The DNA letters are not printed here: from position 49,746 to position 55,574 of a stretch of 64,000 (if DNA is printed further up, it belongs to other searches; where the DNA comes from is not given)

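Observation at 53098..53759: Near-identical in-frame tandem duplication (A) inside the helicase insertion domain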

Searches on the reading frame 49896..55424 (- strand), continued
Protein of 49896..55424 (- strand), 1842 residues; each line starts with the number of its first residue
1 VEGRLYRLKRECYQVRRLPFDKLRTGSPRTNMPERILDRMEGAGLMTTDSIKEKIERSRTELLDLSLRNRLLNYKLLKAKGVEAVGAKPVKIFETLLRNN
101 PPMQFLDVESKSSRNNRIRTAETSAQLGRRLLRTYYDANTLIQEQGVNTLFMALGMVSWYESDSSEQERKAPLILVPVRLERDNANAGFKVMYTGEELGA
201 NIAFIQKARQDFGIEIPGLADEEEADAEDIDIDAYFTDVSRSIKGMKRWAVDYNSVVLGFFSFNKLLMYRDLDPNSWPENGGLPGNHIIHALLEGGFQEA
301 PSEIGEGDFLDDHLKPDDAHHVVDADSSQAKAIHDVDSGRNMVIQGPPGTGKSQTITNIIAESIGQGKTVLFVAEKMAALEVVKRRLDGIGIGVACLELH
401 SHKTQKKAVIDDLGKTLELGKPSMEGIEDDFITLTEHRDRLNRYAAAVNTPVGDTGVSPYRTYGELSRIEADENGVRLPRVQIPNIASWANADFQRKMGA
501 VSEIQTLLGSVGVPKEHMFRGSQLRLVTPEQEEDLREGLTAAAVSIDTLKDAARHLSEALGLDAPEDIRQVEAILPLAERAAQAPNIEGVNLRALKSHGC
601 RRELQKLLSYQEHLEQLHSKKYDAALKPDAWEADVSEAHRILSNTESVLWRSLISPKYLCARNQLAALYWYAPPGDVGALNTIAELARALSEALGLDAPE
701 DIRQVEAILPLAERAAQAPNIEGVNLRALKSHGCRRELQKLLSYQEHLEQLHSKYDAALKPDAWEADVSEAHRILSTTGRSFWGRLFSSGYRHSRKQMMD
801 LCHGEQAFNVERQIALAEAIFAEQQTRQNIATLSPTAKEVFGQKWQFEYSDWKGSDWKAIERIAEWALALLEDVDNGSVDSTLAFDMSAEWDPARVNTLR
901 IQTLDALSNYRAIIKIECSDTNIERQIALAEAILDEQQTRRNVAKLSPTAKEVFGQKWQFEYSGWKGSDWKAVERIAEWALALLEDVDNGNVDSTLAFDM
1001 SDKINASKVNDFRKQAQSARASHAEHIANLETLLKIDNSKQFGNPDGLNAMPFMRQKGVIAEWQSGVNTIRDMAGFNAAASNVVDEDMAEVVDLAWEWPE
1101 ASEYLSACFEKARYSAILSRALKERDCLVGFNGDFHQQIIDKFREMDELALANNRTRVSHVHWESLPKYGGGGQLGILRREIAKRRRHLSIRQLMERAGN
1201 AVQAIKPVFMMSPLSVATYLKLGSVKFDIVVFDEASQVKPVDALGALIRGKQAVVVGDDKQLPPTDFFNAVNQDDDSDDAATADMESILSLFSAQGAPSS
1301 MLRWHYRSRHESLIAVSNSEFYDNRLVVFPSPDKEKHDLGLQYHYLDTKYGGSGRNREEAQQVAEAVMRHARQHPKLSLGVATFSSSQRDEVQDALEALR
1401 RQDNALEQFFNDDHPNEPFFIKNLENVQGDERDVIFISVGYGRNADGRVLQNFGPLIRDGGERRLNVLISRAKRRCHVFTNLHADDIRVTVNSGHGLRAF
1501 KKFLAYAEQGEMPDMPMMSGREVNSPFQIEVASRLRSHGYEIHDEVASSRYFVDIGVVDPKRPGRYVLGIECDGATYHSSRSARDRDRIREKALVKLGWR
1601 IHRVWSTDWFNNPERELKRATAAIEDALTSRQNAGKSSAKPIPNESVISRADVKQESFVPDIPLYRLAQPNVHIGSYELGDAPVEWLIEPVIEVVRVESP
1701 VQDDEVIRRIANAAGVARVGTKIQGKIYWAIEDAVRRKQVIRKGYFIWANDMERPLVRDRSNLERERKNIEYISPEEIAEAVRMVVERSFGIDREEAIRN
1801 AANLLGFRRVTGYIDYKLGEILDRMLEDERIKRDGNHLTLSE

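Call 20: find_encoding_contigs(protein=P0001, flank=10000, max_places=3)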
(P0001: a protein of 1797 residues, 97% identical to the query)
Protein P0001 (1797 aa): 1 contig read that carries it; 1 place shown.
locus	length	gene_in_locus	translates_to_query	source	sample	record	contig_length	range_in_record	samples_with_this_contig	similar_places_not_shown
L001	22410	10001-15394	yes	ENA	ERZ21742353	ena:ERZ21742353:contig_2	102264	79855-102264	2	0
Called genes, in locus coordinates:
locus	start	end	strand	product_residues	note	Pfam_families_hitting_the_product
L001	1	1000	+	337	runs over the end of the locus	PF13404:HTH_AsnC-type, PF13412:HTH_24 (faint), PF22451:NirdL-like_HTH, PF17805:AsnC_trans_reg2, PF22451:NirdL-like_HTH, PF17805:AsnC_trans_reg2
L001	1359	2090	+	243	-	PF13241:NAD_binding_7, PF14824:Sirohm_synth_M (faint)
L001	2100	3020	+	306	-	PF01379:Porphobil_deam, PF03900:Porphobil_deamC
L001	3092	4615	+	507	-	PF00590:TP_methylase, PF02602:HEM4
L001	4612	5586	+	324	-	PF00490:ALAD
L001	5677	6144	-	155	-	PF10502:Peptidase_S26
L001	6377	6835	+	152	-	PF09055:Sod_Ni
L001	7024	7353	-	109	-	PF12973:Cupin_7 (weak), PF00190:Cupin_1 (weak), PF02311:AraC_binding (weak), PF07883:Cupin_2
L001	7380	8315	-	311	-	PF02558:ApbA, PF08546:ApbA_C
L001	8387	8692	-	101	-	-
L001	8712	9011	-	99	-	-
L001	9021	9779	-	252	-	PF20582:UPF0758_N, PF04002:RadC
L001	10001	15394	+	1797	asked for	PF13195:DUF4011, PF13086:AAA_11 (weak), PF13604:AAA_30 (faint), PF13245:AAA_19 (faint), PF13086:AAA_11, PF13087:AAA_12, PF18741:MTES_1575, PF11784:DUF3320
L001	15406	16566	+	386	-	PF04389:Peptidase_M28 (weak), PF05343:Peptidase_M42 (faint), PF01546:Peptidase_M20, PF07687:M20_dimer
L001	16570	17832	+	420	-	PF09861:Lar_N, PF21113:LarA_C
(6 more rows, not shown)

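Call 25: search_solved_structures(query=window:49896-55424:-, max_evalue=0.001)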
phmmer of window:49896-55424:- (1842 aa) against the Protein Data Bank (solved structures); distinct sequences matched with E-value up to 0.001: 8.
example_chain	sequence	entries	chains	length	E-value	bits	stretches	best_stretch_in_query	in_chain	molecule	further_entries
4b3g_A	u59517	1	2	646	2.3e-09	38.3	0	1134-1269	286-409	DNA-BINDING PROTEIN SMUBP-2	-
4b3f_X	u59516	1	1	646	2.3e-09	38.3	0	1134-1269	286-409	DNA-BINDING PROTEIN SMUBP-2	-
5mzn_A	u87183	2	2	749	2.6e-08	34.8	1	1212-1475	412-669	Helicase SEN1,Helicase SEN1 | Helicase SEN1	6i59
8ram_O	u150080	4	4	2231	5.7e-07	30.4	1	1204-1475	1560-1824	Helicase SEN1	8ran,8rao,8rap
3cmu_A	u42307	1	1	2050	1.1e-05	26.1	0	337-392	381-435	Protein recA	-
3cmt_A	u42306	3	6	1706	6.3e-05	23.6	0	337-392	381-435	Protein recA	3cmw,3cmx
8ftm_A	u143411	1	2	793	0.00042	20.8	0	1220-1268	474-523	5'-3' RNA helicase-like protein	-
3cmv_A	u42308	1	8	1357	0.00055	20.5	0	337-392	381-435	Protein recA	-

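Call 40: find_encoding_contigs(protein=P0003, flank=3000, max_places=2)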
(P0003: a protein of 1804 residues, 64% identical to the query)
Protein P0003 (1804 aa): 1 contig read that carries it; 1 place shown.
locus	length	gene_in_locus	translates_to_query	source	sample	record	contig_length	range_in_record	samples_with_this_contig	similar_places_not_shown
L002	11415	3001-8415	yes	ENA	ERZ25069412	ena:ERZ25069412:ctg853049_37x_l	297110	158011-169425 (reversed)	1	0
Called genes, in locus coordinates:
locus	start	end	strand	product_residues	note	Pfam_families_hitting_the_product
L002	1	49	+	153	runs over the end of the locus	PF09055:Sod_Ni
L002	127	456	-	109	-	PF12973:Cupin_7 (weak), PF00190:Cupin_1 (weak), PF02311:AraC_binding (weak), PF07883:Cupin_2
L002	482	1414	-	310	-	PF02558:ApbA, PF08546:ApbA_C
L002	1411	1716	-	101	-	-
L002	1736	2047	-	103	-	-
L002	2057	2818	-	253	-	PF20582:UPF0758_N, PF04002:RadC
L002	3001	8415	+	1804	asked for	PF13195:DUF4011, PF13604:AAA_30 (faint), PF13086:AAA_11 (weak), PF01443:Viral_helicase1 (faint), PF13086:AAA_11 (weak), PF13087:AAA_12, PF18741:MTES_1575, PF11784:DUF3320, +1 more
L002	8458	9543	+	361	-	PF04389:Peptidase_M28 (weak), PF05343:Peptidase_M42 (faint), PF01546:Peptidase_M20, PF07687:M20_dimer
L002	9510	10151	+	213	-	PF00583:Acetyltransf_1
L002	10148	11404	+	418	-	PF09861:Lar_N, PF21113:LarA_C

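Call 41: find_encoding_contigs(protein=P0002, flank=3000, max_places=2)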
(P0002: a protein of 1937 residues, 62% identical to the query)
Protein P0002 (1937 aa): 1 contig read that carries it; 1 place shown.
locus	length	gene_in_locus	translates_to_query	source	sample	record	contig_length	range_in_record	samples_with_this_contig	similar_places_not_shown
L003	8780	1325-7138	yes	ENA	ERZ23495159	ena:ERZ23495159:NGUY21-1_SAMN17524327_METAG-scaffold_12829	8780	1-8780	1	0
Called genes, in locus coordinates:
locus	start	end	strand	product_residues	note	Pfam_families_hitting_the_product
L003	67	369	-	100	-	-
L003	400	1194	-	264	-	PF20582:UPF0758_N, PF04002:RadC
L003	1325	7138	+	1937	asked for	PF13195:DUF4011, PF13086:AAA_11 (weak), PF13245:AAA_19 (faint), PF13604:AAA_30 (faint), PF13086:AAA_11 (weak), PF13087:AAA_12, PF18741:MTES_1575, PF11784:DUF3320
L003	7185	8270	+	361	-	PF04389:Peptidase_M28 (weak), PF05343:Peptidase_M42 (faint), PF01546:Peptidase_M20, PF07687:M20_dimer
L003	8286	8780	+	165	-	?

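Call 48: find_related_loci(query=window:49896-55289:-, collection=genome_contigs, flank=3000)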
Query window:49896-55289:- (1797 aa) in genome_contigs; peptide patterns used: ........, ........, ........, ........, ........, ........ (x = any residue, [..] = any of these).
7 stretches matched a pattern, but none encodes a relative of the query by tblastn (E <= 1e-3).

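Call 53: find_encoding_contigs(protein=P0004, flank=3000, max_places=1)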
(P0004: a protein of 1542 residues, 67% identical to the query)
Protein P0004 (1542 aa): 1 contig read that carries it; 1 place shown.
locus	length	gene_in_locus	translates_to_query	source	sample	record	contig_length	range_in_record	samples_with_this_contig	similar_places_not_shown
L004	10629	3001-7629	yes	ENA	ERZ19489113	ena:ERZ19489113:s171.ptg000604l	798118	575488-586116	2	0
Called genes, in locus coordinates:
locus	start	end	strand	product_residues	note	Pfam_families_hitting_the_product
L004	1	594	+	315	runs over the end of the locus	PF00294:PfkB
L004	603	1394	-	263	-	PF00106:adh_short, PF08659:KR, PF13561:adh_short_C2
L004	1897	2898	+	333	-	-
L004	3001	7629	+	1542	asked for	PF13195:DUF4011, PF13086:AAA_11 (weak), PF13245:AAA_19 (faint), PF13604:AAA_30 (faint), PF13086:AAA_11, PF13087:AAA_12, PF18741:MTES_1575, PF11784:DUF3320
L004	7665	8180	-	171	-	PF00583:Acetyltransf_1, PF13673:Acetyltransf_10, PF13508:Acetyltransf_7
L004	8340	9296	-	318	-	PF02423:OCD_Mu_crystall, PF01488:Shikimate_DH (weak)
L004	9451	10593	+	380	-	PF00266:Aminotran_5 (weak), PF00282:Pyridoxal_deC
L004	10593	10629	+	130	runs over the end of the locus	PF01842:ACT, PF13291:ACT_4 (weak), PF13840:ACT_7 (faint), PF19571:ACT_8 (weak), PF22629:ACT_AHAS_ss (weak), PF22468:ACT_9 (faint), PF01842:ACT, PF22629:ACT_AHAS_ss (weak)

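Call 54: find_encoding_contigs(protein=P0023, flank=3000, max_places=1)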
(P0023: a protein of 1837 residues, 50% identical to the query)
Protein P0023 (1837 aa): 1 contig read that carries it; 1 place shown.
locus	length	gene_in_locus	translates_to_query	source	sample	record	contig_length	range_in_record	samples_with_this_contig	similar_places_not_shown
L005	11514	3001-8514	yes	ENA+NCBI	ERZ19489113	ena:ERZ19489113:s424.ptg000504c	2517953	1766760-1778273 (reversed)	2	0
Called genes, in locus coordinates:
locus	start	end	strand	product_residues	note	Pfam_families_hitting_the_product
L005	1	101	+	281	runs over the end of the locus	PF13091:PLDc_2 (faint)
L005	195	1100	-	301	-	PF00248:Aldo_ket_red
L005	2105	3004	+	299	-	PF00561:Abhydrolase_1, PF12697:Abhydrolase_6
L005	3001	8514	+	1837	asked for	PF13195:DUF4011, PF13086:AAA_11 (weak), PF13245:AAA_19 (faint), PF13604:AAA_30 (faint), PF13086:AAA_11 (weak), PF13087:AAA_12, PF18741:MTES_1575, PF11784:DUF3320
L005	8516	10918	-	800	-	PF01590:GAF, PF13185:GAF_2, PF00989:PAS, PF08448:PAS_4, PF13426:PAS_9, PF00512:HisKA, PF02518:HATPase_c, PF00072:Response_reg, +2 more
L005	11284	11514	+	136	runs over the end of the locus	-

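Call 55: find_encoding_contigs(protein=P0005, flank=3000, max_places=1)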
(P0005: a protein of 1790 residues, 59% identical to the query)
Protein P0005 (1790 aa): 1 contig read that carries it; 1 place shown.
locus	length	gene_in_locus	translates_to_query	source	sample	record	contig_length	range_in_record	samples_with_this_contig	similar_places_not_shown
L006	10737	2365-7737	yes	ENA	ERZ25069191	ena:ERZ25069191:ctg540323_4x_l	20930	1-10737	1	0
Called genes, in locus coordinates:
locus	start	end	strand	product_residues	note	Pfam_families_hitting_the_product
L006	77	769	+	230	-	-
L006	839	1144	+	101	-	-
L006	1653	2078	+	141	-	PF00589:Phage_integrase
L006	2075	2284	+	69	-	PF00589:Phage_integrase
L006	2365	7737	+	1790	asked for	PF13195:DUF4011, PF13086:AAA_11 (weak), PF13604:AAA_30 (faint), PF13245:AAA_19 (faint), PF13086:AAA_11 (weak), PF13087:AAA_12, PF18741:MTES_1575, PF11784:DUF3320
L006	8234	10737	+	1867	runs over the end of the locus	PF26549:Tricorn_N, PF26550:Tricorn_2nd, PF07676:PD40, PF26549:Tricorn_N, PF26550:Tricorn_2nd, PF07676:PD40, PF23381:Beta-prop_IFT122_1st, PF26549:Tricorn_N, +14 more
